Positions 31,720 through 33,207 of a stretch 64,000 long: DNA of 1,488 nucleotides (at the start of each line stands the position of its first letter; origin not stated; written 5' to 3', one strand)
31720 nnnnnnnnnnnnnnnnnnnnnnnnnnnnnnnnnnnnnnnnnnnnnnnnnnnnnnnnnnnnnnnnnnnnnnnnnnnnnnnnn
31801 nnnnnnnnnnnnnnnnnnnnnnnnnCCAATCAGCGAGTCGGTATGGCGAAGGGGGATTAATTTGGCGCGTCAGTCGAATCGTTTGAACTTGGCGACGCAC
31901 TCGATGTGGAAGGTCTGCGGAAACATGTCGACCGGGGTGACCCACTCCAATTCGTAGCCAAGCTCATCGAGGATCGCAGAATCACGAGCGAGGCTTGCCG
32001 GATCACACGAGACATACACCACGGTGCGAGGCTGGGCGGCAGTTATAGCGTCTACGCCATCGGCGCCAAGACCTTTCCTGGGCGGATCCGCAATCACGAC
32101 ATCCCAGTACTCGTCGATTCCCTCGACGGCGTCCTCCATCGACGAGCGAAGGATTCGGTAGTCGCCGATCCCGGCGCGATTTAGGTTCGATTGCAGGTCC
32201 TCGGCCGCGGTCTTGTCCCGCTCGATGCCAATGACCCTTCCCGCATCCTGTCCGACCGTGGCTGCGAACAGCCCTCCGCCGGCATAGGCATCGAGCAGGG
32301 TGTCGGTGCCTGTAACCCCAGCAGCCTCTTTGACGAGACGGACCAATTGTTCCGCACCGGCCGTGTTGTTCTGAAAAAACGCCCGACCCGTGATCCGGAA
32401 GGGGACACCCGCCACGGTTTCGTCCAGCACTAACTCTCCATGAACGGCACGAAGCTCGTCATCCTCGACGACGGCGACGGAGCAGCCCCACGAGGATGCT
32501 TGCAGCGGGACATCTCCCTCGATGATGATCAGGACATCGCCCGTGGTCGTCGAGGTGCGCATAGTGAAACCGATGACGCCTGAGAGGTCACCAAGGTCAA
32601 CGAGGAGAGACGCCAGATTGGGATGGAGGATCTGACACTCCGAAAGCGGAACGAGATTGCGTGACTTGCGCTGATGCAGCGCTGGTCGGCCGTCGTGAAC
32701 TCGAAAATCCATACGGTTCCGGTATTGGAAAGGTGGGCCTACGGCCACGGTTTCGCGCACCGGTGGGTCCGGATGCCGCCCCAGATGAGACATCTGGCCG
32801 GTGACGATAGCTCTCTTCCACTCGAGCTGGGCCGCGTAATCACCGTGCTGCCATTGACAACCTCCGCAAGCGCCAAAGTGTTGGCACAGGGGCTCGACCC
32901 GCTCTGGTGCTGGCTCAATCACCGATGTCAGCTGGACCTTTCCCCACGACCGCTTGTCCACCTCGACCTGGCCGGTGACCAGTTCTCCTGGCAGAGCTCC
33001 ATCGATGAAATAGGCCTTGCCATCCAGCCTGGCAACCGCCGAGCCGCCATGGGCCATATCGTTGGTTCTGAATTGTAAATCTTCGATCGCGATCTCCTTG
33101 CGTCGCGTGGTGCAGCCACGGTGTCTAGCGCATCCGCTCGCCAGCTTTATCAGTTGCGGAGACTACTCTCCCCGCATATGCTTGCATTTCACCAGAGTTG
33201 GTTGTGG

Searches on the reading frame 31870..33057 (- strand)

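Call 59: search_protein_families(library=pfam, proteins=[window:31870-33057:-], max_evalue=0.001)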
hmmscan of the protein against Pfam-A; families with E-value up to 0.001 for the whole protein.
window:31870-33057:- (395 aa): 2 families
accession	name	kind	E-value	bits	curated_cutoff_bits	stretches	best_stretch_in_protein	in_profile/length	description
PF05958.17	tRNA_U5-meth_tr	-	3.2e-14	53.2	23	1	220-388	172-351/357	tRNA (Uracil-5-)-methyltransferase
PF03602.21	Cons_hypoth95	-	6.8e-06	26.3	24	1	252-326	43-122/182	Conserved hypothetical protein 95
